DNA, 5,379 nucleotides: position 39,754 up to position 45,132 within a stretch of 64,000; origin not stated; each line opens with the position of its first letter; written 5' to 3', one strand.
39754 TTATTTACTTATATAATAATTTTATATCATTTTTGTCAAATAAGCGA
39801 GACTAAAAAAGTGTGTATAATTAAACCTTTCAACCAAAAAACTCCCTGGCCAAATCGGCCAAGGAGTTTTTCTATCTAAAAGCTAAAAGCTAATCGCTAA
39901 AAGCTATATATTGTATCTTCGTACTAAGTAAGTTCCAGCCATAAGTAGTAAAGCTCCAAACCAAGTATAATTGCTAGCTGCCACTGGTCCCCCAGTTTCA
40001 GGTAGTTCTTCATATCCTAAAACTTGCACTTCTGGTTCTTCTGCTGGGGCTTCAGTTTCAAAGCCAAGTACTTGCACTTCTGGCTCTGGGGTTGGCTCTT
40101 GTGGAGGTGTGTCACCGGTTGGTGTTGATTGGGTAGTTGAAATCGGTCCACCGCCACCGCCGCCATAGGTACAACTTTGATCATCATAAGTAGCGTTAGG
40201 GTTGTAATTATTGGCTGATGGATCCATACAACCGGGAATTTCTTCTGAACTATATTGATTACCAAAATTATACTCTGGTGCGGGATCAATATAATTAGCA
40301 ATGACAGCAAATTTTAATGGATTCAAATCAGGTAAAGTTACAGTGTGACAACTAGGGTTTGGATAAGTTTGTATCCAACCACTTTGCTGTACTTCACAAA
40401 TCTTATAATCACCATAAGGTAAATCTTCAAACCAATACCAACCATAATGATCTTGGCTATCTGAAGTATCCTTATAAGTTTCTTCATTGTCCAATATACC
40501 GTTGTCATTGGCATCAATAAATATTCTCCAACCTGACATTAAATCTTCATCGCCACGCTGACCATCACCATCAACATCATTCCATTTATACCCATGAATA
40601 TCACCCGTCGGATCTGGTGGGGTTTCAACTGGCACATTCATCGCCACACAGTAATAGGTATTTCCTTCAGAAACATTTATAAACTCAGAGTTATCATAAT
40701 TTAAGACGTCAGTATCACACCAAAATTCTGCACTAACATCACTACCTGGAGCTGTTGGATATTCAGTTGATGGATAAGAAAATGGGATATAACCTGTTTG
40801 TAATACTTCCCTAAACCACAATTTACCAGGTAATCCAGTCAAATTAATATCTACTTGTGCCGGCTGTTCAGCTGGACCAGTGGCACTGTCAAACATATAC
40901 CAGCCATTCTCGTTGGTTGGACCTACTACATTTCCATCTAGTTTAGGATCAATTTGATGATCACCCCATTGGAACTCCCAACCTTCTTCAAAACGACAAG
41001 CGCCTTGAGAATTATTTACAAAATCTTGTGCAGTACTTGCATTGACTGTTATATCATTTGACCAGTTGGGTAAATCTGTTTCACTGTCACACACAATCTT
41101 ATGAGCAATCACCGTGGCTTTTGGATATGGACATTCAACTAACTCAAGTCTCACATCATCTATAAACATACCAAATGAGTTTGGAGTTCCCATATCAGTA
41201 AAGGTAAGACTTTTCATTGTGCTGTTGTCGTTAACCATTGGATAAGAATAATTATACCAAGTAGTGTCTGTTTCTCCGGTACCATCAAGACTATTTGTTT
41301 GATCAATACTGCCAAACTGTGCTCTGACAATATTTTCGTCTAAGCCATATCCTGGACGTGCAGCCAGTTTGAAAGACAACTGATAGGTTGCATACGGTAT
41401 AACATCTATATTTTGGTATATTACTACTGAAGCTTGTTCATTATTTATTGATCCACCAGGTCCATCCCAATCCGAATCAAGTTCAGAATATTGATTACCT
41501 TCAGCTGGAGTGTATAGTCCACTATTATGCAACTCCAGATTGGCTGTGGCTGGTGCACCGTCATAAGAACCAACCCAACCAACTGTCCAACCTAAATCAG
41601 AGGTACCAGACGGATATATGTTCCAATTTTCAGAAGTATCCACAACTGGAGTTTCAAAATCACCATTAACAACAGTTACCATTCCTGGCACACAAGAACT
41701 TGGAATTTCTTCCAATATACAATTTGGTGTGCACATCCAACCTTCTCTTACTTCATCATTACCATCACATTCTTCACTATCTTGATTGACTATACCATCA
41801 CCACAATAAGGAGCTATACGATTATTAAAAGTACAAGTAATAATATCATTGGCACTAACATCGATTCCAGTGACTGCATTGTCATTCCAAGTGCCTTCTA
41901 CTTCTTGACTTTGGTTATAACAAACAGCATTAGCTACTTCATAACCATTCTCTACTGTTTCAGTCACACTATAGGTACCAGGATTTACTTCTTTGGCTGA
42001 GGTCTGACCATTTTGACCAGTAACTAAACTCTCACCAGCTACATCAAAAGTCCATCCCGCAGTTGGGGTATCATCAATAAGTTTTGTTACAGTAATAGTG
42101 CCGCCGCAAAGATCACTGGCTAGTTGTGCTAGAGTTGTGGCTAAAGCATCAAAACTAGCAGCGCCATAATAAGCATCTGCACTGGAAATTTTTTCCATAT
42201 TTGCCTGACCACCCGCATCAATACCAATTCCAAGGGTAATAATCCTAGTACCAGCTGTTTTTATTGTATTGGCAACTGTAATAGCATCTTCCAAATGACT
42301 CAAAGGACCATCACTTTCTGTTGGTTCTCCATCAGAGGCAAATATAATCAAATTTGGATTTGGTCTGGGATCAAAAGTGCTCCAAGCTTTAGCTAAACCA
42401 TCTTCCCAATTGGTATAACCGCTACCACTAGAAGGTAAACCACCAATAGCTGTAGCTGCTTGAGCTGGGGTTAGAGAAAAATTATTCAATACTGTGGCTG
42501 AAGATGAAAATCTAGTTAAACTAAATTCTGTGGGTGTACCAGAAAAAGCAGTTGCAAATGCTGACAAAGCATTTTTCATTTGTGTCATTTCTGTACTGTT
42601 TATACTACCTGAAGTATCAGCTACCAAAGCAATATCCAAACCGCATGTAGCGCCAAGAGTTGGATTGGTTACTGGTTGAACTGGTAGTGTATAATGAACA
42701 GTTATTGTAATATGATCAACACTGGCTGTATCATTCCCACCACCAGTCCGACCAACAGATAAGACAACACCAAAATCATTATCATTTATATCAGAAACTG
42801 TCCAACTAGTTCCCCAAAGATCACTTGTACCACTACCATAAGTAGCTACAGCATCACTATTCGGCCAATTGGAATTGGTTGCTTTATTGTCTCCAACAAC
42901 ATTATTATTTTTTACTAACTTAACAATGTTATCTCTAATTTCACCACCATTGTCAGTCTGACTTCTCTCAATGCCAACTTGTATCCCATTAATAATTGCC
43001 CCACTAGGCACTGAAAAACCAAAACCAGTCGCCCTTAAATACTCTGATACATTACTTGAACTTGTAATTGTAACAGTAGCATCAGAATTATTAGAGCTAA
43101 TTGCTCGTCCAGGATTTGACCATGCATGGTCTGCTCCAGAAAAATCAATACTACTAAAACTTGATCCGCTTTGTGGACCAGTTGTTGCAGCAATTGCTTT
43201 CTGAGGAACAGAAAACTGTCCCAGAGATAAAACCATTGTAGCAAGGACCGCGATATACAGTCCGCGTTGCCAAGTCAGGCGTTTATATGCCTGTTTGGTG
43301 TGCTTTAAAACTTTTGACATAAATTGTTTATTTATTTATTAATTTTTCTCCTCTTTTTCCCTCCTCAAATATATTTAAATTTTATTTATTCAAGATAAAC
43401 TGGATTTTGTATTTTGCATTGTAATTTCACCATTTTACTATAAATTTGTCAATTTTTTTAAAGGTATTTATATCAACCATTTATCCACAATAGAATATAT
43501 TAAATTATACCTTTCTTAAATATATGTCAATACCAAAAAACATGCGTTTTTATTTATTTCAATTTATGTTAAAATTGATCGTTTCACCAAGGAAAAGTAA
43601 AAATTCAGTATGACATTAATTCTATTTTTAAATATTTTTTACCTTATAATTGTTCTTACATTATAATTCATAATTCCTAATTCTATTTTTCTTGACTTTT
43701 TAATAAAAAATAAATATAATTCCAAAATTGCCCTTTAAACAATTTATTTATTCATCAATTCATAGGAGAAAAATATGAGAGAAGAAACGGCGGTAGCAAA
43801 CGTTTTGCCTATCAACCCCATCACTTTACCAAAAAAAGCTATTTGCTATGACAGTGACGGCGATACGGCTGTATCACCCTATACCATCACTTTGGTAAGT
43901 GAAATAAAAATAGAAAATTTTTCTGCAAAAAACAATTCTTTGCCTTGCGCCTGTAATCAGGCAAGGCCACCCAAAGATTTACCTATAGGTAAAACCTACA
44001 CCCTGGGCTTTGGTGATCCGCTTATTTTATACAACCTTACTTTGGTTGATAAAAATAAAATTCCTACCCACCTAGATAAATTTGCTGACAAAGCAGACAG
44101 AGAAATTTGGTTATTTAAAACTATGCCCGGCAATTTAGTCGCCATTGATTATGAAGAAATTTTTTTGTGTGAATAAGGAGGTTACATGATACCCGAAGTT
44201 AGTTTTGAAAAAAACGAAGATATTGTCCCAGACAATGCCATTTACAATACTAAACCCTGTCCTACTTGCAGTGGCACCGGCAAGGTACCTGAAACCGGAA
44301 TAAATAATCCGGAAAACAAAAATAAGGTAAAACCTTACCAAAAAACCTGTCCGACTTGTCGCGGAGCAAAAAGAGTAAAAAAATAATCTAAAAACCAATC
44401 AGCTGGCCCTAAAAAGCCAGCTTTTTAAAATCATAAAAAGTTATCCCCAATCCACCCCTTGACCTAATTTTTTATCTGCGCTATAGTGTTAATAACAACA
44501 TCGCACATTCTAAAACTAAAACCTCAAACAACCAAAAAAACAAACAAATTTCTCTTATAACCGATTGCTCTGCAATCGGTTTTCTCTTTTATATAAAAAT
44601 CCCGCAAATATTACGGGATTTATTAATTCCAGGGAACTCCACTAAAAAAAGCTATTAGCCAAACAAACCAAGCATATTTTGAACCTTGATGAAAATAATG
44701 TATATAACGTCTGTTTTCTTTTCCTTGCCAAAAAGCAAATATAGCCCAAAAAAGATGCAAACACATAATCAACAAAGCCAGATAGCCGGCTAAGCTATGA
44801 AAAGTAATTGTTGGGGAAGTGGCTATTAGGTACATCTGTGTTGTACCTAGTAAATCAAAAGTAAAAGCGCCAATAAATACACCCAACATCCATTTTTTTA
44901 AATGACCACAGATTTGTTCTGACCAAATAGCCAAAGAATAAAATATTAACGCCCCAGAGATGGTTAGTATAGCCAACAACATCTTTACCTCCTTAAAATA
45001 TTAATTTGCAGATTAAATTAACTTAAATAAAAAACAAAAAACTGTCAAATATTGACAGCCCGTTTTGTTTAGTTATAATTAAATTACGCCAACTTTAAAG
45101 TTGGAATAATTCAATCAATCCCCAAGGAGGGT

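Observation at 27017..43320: SipW/TasA-like fibre module embedded in a sortase/LPXTG adhesin island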

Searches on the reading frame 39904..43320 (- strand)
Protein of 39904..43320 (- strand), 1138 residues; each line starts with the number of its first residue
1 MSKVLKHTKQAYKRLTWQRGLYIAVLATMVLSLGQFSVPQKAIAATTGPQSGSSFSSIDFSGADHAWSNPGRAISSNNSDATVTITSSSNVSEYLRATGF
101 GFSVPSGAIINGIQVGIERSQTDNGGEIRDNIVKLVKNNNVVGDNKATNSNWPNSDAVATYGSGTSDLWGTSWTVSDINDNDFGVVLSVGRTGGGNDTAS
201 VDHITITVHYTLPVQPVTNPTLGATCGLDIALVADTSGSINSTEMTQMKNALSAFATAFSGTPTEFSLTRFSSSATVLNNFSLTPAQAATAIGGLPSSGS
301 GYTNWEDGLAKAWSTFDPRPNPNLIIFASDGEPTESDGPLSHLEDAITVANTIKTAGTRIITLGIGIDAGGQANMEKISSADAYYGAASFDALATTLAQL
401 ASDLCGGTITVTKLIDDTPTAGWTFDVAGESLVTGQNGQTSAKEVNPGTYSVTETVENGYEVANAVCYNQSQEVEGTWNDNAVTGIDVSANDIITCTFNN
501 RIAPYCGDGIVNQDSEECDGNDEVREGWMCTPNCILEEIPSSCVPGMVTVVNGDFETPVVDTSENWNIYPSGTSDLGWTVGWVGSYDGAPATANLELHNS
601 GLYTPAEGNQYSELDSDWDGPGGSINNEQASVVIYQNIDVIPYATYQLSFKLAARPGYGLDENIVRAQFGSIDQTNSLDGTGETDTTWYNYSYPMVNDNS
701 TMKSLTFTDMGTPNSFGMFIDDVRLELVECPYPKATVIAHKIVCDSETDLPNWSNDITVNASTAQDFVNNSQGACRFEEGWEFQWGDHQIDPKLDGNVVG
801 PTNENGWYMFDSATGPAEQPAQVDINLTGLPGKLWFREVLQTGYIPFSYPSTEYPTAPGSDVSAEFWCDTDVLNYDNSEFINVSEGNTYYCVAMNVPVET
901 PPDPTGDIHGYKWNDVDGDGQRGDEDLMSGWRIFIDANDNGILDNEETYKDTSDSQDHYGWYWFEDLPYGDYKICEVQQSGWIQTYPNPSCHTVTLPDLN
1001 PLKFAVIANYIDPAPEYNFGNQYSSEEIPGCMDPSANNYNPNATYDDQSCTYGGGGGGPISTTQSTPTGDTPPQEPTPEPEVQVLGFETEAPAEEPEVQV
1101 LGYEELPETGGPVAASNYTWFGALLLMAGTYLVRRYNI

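Call 3: search_protein_families(library=pfam, proteins=[window:39904-43320:-], max_evalue=0.01)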
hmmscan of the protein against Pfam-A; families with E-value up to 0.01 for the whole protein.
window:39904-43320:- (1138 aa): 7 families
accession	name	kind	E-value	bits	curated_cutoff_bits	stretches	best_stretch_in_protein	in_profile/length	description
PF00092.34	VWA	-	8.7e-17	62.3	23.8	1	229-395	1-170/174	von Willebrand factor type A domain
PF13519.12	VWA_2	-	1.5e-08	35.7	27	1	231-332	2-107/107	von Willebrand factor type A domain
PF17802.7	SpaA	-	3.3e-07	30.8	23.1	1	419-465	15-70/91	Prealbumin-like fold domain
PF17210.9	SdrD_B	-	2.9e-05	24.7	29.7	1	911-990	6-78/112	SdrD B-like domain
PF13768.12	VWA_3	-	0.00033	21.2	27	1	229-369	2-137/155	von Willebrand factor type A domain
PF24514.1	SpaA_4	-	0.00089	20.5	27.3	1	429-501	34-106/107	Prealbumin-like fold domain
PF19403.5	SpaA_2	-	0.0024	18.9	25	1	419-497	22-95/96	Prealbumin-like fold domain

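Call 4: search_protein_families(library=ncbifam, proteins=[window:39904-43320:-], max_evalue=0.01)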
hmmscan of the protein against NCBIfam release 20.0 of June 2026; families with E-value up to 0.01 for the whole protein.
window:39904-43320:- (1138 aa): 3 families
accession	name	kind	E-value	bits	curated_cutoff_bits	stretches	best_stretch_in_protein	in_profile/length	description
TIGR04362.1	choice_anch_C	subfamily_domain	2e-12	47.6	120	1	550-724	3-156/157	choice-of-anchor C family protein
TIGR02232.1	myxo_disulf_rpt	repeat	0.0068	16.2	20.8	1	504-538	2-34/38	cysteine-rich acidic repeat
TIGR01167.1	LPXTG_anchor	domain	0.0094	16.6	15.9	0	1105-1135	1-30/34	LPXTG cell wall anchor domain-containing protein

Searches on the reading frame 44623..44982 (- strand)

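Call 58: search_protein_families(library=ncbifam, proteins=[window:44623-44982:-], max_evalue=0.001)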
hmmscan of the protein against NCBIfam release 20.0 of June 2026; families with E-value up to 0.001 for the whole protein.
window:44623-44982:- (119 aa): 1 family
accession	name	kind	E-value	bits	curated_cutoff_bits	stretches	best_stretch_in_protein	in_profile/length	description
TIGR03987.1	TIGR03987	subfamily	9.7e-25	86.9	78.2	1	2-116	2-116/120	HsmA family protein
